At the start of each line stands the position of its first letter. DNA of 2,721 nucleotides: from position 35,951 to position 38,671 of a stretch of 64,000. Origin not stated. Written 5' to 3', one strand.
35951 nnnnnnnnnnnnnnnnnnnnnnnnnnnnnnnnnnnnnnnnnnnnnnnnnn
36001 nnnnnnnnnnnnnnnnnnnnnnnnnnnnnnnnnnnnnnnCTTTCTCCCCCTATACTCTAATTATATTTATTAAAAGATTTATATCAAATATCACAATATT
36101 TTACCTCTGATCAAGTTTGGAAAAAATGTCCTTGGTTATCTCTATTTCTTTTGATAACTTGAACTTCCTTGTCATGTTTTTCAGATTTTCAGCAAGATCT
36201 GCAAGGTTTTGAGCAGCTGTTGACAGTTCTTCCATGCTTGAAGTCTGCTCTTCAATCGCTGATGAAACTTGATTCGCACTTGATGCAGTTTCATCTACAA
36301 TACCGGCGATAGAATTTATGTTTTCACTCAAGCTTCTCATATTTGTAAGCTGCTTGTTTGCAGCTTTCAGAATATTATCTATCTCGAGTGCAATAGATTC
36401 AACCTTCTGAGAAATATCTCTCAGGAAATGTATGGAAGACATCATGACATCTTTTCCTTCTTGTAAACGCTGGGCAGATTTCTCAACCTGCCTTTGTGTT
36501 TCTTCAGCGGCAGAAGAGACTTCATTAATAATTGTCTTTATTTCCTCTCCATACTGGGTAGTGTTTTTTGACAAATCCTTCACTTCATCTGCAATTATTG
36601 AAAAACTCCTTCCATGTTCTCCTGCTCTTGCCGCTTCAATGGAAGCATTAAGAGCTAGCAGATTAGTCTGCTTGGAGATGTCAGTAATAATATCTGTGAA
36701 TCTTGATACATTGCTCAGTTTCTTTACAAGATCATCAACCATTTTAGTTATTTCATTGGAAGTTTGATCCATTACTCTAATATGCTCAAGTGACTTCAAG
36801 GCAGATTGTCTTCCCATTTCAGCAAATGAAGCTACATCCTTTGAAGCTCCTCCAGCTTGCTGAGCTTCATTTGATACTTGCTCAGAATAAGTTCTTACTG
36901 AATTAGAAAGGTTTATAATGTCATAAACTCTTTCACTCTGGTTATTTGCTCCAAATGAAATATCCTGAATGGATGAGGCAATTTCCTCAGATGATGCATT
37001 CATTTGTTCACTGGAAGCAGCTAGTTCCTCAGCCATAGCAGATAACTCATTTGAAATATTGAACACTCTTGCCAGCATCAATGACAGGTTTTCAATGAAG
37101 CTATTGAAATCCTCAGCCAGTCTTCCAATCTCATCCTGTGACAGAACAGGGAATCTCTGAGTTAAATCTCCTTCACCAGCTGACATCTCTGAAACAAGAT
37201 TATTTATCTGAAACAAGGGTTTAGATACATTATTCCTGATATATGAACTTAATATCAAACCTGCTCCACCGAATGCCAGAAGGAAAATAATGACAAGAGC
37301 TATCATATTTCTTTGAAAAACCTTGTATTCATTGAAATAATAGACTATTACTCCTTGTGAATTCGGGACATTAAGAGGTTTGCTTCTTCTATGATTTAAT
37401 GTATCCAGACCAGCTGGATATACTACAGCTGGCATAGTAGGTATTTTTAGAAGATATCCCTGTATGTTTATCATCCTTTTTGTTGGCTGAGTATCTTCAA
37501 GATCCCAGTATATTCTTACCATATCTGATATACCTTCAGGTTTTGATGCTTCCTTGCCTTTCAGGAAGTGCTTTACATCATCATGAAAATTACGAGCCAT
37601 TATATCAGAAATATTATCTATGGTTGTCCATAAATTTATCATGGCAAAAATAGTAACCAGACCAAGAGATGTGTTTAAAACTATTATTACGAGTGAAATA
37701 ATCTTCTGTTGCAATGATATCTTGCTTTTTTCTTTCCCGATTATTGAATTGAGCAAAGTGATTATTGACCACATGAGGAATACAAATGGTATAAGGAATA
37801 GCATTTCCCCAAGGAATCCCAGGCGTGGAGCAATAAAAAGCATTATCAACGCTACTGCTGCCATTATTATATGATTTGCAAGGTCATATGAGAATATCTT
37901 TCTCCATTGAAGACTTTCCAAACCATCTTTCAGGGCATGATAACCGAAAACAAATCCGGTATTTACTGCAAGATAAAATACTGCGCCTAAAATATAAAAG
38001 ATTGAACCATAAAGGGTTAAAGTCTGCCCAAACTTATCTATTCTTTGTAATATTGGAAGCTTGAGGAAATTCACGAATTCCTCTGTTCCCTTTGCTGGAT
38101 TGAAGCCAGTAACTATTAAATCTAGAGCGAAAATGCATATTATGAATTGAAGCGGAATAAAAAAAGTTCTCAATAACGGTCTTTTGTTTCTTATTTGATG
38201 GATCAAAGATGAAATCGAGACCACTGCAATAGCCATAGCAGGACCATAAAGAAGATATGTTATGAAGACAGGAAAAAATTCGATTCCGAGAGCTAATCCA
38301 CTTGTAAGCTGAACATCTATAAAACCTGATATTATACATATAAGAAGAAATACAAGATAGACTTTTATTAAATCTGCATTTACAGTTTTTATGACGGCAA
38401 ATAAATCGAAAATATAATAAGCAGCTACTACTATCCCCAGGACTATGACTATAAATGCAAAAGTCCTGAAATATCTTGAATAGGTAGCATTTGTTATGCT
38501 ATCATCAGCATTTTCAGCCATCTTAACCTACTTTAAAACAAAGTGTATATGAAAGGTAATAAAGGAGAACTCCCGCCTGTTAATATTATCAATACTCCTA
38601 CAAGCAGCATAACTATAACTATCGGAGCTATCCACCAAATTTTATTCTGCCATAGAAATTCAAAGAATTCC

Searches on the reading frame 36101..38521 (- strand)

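Call 19: search_protein_families(library=ncbifam, proteins=[window:36101-38521:-], max_evalue=0.001)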
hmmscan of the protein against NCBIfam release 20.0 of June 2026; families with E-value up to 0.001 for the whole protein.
window:36101-38521:- (806 aa): 11 families
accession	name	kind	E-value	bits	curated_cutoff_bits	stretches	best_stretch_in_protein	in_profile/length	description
NF058645.1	MCPCtpMPsAe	equivalog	7.1e-44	150.5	900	1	406-766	207-549/558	methyl-accepting chemotaxis protein CtpM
NF041847.1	transduc_aer2_vibrio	equivalog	9.9e-24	83.6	1200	1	430-776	453-761/804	aerotaxis transducer Aer2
NF047851.1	MCPCitTducer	equivalog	4.2e-21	75.6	900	1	406-773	197-516/553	methyl-accepting chemotaxis citrate transducer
NF011622.0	PRK15048.1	equivalog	9e-21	74.6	900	1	401-688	191-442/553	methyl-accepting chemotaxis protein II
NF050802.1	AspChtxCcaA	equivalog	1.9e-18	66.2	1300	1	576-693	546-660/700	aspartate chemotaxis receptor CcaA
NF011615.0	PRK15041.1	equivalog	8.5e-18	64.3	947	1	428-765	214-510/554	methyl-accepting chemotaxis protein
NF007309.0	PRK09793.1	equivalog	4.3e-15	55.7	903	1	489-762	248-507/533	methyl-accepting chemotaxis protein IV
NF053592.1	HK_near_YfiR_like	equivalog_domain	9.2e-08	31.9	194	1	399-479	140-221/223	sensor histidine kinase, YfiR-like protein-associated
TIGR02168.1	SMC_prok_B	equivalog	8.4e-05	20.5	567.35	1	584-791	723-933/1181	chromosome segregation protein SMC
NF041035.1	Rad50_Halo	equivalog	0.0004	18.9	1000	1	462-792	285-603/883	DNA double-strand break repair ATPase Rad50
NF040691.1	MtrAB_MtrB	equivalog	0.00043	19.4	450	1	408-491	184-269/507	MtrAB system histidine kinase MtrB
